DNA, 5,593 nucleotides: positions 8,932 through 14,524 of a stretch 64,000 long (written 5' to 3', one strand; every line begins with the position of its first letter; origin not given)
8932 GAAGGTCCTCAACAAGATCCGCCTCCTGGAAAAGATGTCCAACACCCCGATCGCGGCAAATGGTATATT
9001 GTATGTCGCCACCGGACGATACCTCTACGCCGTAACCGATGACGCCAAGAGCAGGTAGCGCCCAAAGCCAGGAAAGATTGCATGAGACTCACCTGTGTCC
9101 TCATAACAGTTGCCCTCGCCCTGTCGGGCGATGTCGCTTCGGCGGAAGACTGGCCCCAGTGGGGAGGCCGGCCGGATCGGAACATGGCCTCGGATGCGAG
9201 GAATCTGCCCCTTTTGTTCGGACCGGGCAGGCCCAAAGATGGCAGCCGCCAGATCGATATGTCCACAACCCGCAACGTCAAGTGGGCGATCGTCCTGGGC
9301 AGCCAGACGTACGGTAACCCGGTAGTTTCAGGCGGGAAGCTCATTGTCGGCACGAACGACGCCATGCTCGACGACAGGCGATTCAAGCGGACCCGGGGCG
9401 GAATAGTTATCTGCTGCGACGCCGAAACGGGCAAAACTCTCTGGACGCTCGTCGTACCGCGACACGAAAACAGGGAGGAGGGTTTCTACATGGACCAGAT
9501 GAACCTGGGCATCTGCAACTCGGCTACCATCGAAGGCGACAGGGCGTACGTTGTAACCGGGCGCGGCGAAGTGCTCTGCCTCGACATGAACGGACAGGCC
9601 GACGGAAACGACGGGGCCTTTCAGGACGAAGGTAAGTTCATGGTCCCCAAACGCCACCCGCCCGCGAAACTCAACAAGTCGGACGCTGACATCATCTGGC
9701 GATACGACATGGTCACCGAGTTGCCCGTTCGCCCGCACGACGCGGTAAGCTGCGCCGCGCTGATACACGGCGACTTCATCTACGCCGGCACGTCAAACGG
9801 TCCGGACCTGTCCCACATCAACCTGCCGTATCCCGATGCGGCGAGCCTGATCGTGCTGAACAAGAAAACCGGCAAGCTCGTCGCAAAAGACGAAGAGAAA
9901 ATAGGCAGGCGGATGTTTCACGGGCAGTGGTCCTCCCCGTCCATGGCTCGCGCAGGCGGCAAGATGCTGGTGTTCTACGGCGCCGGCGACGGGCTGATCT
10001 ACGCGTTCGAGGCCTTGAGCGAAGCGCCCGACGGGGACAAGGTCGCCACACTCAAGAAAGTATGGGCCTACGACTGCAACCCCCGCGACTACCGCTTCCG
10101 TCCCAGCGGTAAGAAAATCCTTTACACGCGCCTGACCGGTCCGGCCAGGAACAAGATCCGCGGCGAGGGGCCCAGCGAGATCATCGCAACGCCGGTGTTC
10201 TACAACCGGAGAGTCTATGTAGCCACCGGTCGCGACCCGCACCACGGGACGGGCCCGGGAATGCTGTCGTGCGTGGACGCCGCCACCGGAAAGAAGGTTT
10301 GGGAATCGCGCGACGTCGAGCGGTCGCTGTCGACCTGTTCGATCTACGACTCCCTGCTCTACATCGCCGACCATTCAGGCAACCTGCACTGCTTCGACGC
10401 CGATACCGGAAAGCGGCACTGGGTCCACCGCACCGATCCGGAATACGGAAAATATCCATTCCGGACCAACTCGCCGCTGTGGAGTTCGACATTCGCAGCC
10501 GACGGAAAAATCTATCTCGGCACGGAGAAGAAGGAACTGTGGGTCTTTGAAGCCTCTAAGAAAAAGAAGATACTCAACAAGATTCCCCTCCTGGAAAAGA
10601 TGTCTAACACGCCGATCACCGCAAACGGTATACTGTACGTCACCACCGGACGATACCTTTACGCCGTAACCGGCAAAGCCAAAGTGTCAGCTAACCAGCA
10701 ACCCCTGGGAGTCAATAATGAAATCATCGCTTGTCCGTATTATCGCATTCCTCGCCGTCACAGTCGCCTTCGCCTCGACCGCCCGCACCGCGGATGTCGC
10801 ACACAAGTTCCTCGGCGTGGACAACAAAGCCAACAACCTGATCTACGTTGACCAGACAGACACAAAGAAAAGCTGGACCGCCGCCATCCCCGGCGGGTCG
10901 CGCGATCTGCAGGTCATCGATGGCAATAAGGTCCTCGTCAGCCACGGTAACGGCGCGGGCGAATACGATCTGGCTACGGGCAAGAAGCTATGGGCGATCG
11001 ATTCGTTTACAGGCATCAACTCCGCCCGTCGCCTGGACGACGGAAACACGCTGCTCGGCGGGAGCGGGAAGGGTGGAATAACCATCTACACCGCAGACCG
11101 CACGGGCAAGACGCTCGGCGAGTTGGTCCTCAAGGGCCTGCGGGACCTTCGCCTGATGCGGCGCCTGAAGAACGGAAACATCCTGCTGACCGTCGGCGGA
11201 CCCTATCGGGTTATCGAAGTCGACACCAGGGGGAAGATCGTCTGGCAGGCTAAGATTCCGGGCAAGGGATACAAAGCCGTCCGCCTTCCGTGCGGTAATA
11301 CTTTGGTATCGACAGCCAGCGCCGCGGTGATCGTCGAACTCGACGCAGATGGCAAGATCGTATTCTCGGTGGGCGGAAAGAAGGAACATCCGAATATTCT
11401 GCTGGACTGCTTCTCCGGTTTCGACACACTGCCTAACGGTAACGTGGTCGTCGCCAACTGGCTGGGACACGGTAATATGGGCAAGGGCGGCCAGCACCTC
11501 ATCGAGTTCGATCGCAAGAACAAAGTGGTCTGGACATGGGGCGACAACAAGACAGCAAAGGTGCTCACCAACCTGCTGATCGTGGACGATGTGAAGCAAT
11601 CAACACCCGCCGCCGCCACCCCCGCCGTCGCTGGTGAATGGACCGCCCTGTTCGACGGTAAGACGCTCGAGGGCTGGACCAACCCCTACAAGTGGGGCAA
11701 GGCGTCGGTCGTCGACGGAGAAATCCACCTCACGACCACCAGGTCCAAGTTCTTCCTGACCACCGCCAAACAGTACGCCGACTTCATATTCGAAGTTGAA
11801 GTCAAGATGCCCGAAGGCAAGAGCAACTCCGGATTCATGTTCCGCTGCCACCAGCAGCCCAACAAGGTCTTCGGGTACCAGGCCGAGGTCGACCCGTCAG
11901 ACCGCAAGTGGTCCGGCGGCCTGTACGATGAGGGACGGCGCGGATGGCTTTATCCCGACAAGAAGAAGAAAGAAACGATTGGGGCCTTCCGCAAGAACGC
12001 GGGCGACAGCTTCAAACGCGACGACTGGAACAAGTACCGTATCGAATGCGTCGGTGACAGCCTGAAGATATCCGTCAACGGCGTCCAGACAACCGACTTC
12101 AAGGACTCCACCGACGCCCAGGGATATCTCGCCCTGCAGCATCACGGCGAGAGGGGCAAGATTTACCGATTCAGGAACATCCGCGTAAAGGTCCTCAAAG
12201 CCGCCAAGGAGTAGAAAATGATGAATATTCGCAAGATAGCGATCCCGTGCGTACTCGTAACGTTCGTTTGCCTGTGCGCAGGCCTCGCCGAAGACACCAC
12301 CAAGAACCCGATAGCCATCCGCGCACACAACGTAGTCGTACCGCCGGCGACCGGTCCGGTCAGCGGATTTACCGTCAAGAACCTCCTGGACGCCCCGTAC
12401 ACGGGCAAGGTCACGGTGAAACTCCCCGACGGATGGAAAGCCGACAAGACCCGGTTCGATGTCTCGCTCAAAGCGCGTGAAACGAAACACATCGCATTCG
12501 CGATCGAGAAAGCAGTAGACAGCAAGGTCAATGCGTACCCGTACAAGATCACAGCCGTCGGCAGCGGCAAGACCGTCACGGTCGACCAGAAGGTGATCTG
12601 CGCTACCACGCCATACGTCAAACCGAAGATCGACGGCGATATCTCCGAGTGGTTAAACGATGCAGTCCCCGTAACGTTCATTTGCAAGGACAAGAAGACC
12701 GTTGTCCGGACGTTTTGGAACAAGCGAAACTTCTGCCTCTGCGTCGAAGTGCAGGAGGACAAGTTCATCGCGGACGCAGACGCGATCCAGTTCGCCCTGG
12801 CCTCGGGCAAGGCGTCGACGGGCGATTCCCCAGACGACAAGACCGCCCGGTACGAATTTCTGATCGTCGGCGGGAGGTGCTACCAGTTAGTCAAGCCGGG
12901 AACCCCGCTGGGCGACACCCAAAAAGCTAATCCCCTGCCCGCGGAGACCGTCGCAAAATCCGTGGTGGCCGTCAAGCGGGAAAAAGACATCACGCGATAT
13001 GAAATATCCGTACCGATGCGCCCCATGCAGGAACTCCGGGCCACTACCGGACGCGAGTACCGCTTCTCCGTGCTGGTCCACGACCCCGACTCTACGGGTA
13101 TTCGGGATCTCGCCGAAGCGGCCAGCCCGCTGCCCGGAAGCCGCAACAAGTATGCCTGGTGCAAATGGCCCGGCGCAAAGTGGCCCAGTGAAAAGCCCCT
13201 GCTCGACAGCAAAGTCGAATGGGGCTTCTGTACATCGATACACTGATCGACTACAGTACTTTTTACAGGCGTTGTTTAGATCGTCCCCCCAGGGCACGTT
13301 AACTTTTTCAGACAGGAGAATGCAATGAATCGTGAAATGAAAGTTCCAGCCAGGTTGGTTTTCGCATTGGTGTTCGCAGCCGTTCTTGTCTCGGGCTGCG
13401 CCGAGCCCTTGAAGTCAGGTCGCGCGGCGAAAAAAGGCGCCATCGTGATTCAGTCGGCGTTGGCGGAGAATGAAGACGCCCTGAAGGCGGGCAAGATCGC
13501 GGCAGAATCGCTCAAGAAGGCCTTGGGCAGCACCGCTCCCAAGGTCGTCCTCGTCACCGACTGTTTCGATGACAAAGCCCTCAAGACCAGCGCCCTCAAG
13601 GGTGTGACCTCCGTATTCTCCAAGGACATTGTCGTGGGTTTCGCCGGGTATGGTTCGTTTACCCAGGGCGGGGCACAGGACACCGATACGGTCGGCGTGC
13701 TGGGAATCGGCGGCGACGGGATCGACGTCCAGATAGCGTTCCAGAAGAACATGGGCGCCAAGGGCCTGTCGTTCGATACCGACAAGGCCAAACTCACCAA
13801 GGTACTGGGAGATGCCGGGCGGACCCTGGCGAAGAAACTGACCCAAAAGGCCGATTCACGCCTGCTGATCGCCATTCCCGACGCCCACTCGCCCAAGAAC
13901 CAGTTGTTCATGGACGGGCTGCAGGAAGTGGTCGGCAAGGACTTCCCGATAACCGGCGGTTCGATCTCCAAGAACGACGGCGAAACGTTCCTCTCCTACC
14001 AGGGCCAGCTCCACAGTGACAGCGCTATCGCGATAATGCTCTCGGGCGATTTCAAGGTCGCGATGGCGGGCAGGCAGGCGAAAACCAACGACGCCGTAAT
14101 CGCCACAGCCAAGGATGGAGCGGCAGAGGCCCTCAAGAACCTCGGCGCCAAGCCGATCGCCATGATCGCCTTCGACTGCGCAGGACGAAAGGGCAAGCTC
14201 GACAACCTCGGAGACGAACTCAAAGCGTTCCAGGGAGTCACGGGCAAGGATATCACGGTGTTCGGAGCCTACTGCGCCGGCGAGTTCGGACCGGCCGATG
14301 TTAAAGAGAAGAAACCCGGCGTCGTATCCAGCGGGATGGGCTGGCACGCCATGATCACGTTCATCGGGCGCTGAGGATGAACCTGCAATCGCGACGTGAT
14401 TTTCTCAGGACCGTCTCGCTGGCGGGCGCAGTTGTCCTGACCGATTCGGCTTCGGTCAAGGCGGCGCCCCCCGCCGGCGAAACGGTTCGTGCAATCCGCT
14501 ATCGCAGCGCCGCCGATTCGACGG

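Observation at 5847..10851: Tandem triplication of a PQQ-like beta-propeller gene with conserved 23-bp spacers; the third copy has lost its stop codon and overlaps the next gene by 134 bp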

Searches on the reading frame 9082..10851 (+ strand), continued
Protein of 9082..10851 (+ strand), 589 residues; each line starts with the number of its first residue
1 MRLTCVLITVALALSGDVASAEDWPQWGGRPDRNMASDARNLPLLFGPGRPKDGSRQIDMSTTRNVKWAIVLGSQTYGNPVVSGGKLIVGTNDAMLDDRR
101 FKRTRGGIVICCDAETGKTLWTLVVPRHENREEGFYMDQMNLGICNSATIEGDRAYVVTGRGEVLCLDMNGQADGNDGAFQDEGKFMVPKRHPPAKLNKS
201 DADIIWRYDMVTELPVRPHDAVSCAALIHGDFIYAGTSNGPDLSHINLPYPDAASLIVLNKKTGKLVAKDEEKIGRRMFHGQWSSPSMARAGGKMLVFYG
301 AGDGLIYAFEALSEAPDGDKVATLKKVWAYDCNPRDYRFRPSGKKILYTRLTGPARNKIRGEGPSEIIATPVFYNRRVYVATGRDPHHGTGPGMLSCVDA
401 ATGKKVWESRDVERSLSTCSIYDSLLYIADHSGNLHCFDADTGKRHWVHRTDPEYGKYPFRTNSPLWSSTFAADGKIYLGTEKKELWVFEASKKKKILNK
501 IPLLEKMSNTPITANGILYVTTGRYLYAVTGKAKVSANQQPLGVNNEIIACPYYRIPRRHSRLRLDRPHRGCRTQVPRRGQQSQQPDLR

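Call 51: fold_search(model_id=the predicted structure, library=pdb)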
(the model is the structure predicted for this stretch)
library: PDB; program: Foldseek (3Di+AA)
matches with E <= 10: 1880; with E <= 0.001: 1652
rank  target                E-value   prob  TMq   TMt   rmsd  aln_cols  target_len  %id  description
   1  9a3d_MODEL_1_A        2.9e-21  1.00  0.50  0.73   5.1       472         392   14  Model of E. coli BamB by in-cell photo-crosslinking MS and deep learning (released 2023-02-24)
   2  9cnw_B                9.1e-21  1.00  0.47  0.77   5.2       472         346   14  CryoEM structure of the APO-BAM complex in DDM detergent (released 2024-12-25)
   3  3prw                  9.6e-20  1.00  0.47  0.76   4.8       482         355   13  Crystal structure of the lipoprotein BamB (released 2011-01-19)
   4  9mgf_B                1.1e-19  1.00  0.48  0.75   5.6       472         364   15  beta-barrel assembly machine from Escherichia coli in a middle state of substrate assembly (released 2025-12-17)
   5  7nri_B                1.3e-19  1.00  0.47  0.73   5.6       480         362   14  Structure of the darobactin-bound E. coli BAM complex (BamABCDE) (released 2021-04-21)
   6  9cnx_B                1.4e-19  1.00  0.48  0.77   5.1       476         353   14  CryoEM structure of BAM in complex with the PTB1 closed-state inhibitor (in DDM detergent) (released 2024-12-25)
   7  9hg9_B                1.6e-19  1.00  0.48  0.74   5.6       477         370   15  BAM-SurA-darobactin complex in the swing-in state (released 2025-04-16)
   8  3q54                  1.8e-19  1.00  0.47  0.76   4.6       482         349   14  Crystal structure of Escherichia coli BamB (released 2012-05-09)
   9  7bnq_B                2.3e-19  1.00  0.47  0.73   6.8       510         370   14  Lateral-closed conformation of the lid-locked BAM complex (BamA E435C S665C, BamBDCE) by cryoEM (released 2021-06-02)
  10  9cnz_B                2.4e-19  1.00  0.49  0.81   4.2       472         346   14  Structure of BAM complexed with PTB2 ligand in detergent (released 2024-12-25)
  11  9co0_B                2.4e-19  1.00  0.48  0.78   6.2       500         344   14  CryoEM structure of BAM in complex with the PTB2 open-state inhibitor (in SMA nanodisc) (released 2024-12-25)
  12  6l8a_D                2.6e-19  1.00  0.49  0.62   6.8       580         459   12  Tetrathionate hydrolase from Acidithiobacillus ferrooxidans (released 2020-11-11)
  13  9p1u_B                3.6e-19  1.00  0.46  0.76   5.3       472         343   14  beta-barrel assembly machine from Escherichia coli in an late state of LptD assembly (released 2026-03-11)
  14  3q7m                  3.8e-19  1.00  0.47  0.77   4.8       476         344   14  The crystal structure of BamB from the BAM complex in spacegroup I222 (released 2011-02-09)
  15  7tt2_B                4.0e-19  1.00  0.48  0.77   6.7       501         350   13  BamABCDE bound to substrate EspP class 3 (released 2022-03-30)
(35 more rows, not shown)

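Call 61: search_protein_families(library=ncbifam, proteins=[window:9082-10695:+], max_evalue=0.001)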
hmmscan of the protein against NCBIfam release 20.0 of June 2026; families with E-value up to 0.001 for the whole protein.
window:9082-10695:+ (538 aa): 6 families
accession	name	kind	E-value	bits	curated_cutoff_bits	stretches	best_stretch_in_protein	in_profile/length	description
TIGR03300.1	assembly_YfgL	equivalog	1.6e-15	56.7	285.2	1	421-524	63-154/377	outer membrane protein assembly factor BamB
NF008351.0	PRK11138.1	equivalog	5.4e-15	54.8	423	2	421-524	67-169/394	outer membrane protein assembly factor BamB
TIGR04528.1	acido_non_PQQ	subfamily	2.7e-11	42.9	650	1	381-479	390-480/493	acido-empty-quinoprotein group A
TIGR03075.1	PQQ_enz_alc_DH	subfamily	1.8e-08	33.5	480.05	0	388-452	439-504/530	PQQ-dependent dehydrogenase, methanol/ethanol family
NF053615.1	SerThrKinAfsKStmc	equivalog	1.4e-05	23.9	1300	0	390-449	537-599/809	protein serine/threonine kinase AfsK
TIGR03074.1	PQQ_membr_DH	subfamily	0.00023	19.2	832.65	0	321-415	362-455/783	membrane-bound PQQ-dependent dehydrogenase, glucose/quinate/shikimate family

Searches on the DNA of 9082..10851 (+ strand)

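Call 29: search_rna_families(sources=[L007, L015, L035], threshold=gathering)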
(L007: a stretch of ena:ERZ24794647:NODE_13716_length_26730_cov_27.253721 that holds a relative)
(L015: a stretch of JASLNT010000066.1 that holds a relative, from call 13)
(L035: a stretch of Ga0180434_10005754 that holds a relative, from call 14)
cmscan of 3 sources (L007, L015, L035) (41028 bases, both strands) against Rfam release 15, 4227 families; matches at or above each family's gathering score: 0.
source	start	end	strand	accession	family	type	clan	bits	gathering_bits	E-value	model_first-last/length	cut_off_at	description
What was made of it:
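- Tried and rejected: Rfam on the long intergenic region of the relatives: no family matched (call 29).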

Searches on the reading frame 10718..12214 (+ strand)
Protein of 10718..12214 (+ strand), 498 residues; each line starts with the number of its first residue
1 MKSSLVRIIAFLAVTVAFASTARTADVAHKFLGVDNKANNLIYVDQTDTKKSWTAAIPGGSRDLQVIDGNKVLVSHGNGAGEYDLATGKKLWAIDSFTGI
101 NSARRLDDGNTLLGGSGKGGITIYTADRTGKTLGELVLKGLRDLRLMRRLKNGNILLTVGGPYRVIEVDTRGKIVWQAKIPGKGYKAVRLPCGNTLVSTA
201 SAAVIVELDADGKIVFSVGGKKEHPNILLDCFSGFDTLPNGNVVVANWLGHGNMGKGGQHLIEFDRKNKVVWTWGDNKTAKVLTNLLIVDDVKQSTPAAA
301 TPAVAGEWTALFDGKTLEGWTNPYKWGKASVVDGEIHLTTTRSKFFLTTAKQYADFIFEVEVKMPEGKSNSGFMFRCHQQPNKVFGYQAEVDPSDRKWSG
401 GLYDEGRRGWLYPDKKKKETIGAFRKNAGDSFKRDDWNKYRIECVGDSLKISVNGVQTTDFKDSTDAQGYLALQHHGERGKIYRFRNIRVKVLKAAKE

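Call 3: search_protein_families(library=pfam, proteins=[window:10718-12214:+], max_evalue=0.01)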
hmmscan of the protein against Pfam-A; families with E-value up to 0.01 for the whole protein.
window:10718-12214:+ (498 aa): 6 families
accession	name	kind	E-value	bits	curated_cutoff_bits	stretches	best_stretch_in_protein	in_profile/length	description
PF06439.18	3keto-disac_hyd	-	3.2e-44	151.6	26.8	1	307-491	1-187/187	3-keto-disaccharide hydrolase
PF13360.13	PQQ_2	-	1.2e-08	35.3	27.6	2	36-133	40-141/233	Outer membrane protein assembly factor BamB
PF14269.12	Arylsulfotran_2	-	1.8e-05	24.8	27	0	149-179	269-299/301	Arylsulfotransferase (ASST)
PF22701.2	Mala_s_1-like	-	0.00041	20.6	27.5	1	148-248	94-195/195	Mal s 1 allergenic protein-like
PF05935.17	Arylsulfotrans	-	0.00059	19.4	24.2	1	124-203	31-113/374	Arylsulfotransferase (ASST)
PF20407.5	DUF1583_N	-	0.0015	18.8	22.9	1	408-488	63-141/150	Domain of unknown function (DUF1583_N)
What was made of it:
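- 10718..12214 (+): Gene D, 498 aa: signal peptide, an N-terminal propeller-like domain, and a C-terminal DUF1080/3-keto-disaccharide-hydrolase domain. The true start is ATG 10718. Pfam PF06439 151.6 bits (call 3).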

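Call 13: find_related_loci(query=window:10718-12214:+, collection=genome_contigs, flank=8000)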
Query window:10718-12214:+ (498 aa) in genome_contigs; peptide patterns used: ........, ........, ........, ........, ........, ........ (x = any residue, [..] = any of these).
49 stretches matched a pattern; 18 encode a relative of the query (tblastn E <= 1e-3); 18 distinct loci.
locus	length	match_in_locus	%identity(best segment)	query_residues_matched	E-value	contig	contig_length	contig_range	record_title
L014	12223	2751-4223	83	1-498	0e+0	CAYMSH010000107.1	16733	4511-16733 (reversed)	MAG TPA_asm: uncultured Planctomycetaceae bacterium isolate binchicken_co141_31 genome assembly, contig: NODE_14620_leng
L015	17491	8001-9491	82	1-498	0e+0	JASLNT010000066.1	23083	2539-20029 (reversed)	MAG: Phycisphaerae bacterium isolate Arabian11_MAG_18 c_000000966454, whole genome shotgun sequence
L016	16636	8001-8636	65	283-495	1e-90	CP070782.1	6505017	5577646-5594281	MAG: Phycisphaerales bacterium isolate bin164 chromosome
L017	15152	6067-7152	66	299-495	2e-88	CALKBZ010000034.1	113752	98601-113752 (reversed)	MAG: uncultured Opitutales bacterium isolate FRAM_RAS_EGC1617_bin31 genome assembly, contig: FRAM_EGC1617_bin31-34, whol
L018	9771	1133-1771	63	282-495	5e-87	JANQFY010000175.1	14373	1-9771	MAG: Sedimentisphaerales bacterium isolate PL23b_bin.22 k99_1562372, whole genome shotgun sequence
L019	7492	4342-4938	64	298-497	8e-86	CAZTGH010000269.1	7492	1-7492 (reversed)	MAG TPA_asm: uncultured Pirellulales bacterium isolate SRP332253_co2_232 genome assembly, contig: NODE_10395_length_7492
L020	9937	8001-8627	54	284-494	3e-68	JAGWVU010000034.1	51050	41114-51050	MAG: Verrucomicrobia bacterium isolate REEB427 contig-150_1047, whole genome shotgun sequence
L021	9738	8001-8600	57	295-490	4e-68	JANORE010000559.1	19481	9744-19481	MAG: Akkermansiaceae bacterium isolate VAR_4_metabat_211 VAR_4_k141_2077127, whole genome shotgun sequence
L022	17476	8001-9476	82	1-498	0e+0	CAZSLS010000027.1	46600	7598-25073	MAG TPA_asm: uncultured Planctomycetaceae bacterium isolate SRP260945_co1_237 genome assembly, contig: NODE_1006_length_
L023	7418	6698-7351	40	294-493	2e-38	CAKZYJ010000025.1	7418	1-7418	MAG TPA_asm: uncultured Flammeovirgaceae bacterium isolate SRR3401487_bin.61_CONCOCT_v1.1_MAG genome assembly, contig: E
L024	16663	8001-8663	38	294-497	4e-38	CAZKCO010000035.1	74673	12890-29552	MAG TPA_asm: uncultured Roseivirgaceae bacterium isolate SRP063590_co1_48 genome assembly, contig: NODE_338_length_74673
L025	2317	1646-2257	38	307-493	3e-37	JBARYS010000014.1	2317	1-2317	MAG: Catalinimonas sp. isolate MFD12159_ilm_asm_bin16 k127_105633, whole genome shotgun sequence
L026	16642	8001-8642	38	297-493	1e-36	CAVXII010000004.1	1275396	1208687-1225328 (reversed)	MAG: uncultured Cytophagales bacterium isolate MFD03250.bin.1.194 genome assembly, contig: contig_2440, whole genome sho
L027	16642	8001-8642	38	297-493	6e-36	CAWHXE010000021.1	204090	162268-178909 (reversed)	MAG: uncultured Cytophagales bacterium isolate MFD03250.bin.1.143 genome assembly, contig: contig_29058, whole genome sh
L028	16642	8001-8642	39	297-493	7e-36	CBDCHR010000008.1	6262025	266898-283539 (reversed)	MAG: Cyclobacteriaceae bacterium isolate f0bda704-0092-420b-8c8c-99a94aecc3c0 genome assembly, contig: contig_6, whole g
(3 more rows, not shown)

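Call 14: find_related_loci(query=window:10718-12214:+, collection=metagenome_contigs, flank=8000)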
Query window:10718-12214:+ (498 aa) in metagenome_contigs; peptide patterns used: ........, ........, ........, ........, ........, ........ (x = any residue, [..] = any of these).
81 stretches matched a pattern; 22 encode a relative of the query (tblastn E <= 1e-3); 22 distinct loci.
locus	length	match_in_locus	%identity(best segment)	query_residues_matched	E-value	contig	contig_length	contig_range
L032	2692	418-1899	83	1-498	0e+0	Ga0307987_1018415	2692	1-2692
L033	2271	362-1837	79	1-496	0e+0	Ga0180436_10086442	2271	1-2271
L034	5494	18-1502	82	1-498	0e+0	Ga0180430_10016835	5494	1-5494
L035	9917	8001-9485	82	1-498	0e+0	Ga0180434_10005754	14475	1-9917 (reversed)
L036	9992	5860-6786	77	1-310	4e-148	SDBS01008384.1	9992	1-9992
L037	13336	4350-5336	75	1-323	1e-146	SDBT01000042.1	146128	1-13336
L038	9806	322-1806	82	1-498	0e+0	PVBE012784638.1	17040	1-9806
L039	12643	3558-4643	66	299-495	1e-88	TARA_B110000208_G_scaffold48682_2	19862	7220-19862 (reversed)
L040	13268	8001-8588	66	299-495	3e-87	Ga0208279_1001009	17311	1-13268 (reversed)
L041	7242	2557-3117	68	308-495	3e-86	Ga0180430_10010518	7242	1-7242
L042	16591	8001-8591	63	300-497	4e-83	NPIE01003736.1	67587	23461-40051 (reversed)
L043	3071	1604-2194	63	300-497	2e-84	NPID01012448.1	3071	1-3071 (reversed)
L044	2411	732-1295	69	307-495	1e-83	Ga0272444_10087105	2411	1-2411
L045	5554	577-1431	49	2-290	2e-78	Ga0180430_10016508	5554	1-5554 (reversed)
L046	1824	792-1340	66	308-490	2e-79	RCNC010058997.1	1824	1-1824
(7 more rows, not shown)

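Call 50: list_cluster_members(proteins=[window:10718-12214:+, window:10817-12214:+])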
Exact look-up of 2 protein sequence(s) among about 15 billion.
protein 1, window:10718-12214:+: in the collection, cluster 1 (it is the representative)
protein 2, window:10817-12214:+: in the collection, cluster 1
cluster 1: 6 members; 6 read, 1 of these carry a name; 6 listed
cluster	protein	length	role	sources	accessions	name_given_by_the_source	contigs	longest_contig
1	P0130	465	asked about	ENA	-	-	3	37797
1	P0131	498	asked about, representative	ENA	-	-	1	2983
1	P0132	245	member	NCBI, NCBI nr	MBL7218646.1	MAG: DUF1080 domain-containing protein [Phycisphaerae bacterium] | DUF1080 domain-containing protein [Phycisphaerae bacterium]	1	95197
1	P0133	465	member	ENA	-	-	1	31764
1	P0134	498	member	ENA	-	-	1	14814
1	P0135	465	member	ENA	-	-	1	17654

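Call 61: search_protein_families(library=ncbifam, proteins=[window:10718-12214:+], max_evalue=0.001)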
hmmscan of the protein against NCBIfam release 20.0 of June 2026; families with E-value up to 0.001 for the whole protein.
window:10718-12214:+ (498 aa): 2 families
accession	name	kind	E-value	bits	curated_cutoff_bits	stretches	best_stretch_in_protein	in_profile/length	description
NF041516.1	PA2928_fam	subfamily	0.00014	21.3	70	0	83-132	319-371/376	PA2928 family protein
TIGR03300.1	assembly_YfgL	equivalog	0.00048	18.9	285.2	0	29-96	105-173/377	outer membrane protein assembly factor BamB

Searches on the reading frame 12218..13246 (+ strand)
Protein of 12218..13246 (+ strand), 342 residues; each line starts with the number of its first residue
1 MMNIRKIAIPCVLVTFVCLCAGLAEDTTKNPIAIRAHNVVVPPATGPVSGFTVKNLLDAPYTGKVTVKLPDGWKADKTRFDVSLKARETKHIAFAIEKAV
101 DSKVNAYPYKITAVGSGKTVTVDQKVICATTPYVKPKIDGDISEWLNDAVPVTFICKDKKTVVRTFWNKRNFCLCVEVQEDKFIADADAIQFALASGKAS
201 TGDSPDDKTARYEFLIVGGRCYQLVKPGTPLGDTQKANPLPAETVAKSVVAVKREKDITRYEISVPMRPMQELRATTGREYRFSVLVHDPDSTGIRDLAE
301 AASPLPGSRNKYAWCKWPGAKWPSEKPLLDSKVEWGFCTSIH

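Call 3: search_protein_families(library=pfam, proteins=[window:12218-13246:+], max_evalue=0.01)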
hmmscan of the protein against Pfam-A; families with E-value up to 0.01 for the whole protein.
window:12218-13246:+ (342 aa): 1 family
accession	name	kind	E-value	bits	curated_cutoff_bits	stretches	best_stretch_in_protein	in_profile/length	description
PF10633.15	NPCBM_assoc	-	0.004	17.7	24.4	0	61-111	22-73/78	NPCBM-associated, NEW3 domain of alpha-galactosidase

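Call 61: search_protein_families(library=ncbifam, proteins=[window:12218-13246:+], max_evalue=0.001)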
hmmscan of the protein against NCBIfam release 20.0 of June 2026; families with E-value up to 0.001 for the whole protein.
window:12218-13246:+ (342 aa): 0 families

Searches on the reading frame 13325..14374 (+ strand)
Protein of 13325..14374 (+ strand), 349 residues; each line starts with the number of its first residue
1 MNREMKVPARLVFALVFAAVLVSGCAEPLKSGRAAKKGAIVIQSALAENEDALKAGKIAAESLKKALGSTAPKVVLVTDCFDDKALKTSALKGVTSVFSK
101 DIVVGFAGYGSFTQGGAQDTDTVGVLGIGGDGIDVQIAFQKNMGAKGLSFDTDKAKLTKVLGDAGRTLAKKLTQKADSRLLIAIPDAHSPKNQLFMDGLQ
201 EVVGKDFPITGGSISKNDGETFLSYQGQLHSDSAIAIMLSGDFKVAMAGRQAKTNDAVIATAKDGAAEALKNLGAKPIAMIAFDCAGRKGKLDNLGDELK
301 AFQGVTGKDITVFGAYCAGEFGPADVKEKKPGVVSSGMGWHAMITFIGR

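Call 3: search_protein_families(library=pfam, proteins=[window:13325-14374:+], max_evalue=0.01)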
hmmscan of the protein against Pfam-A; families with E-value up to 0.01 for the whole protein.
window:13325-14374:+ (349 aa): 2 families
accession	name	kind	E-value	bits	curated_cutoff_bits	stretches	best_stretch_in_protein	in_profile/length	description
PF08495.15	FIST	-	1.6e-16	61.2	23.2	1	88-248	14-161/189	FIST N domain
PF10442.14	FIST_C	-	7e-11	42.8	28.5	1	257-323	69-131/131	FIST C domain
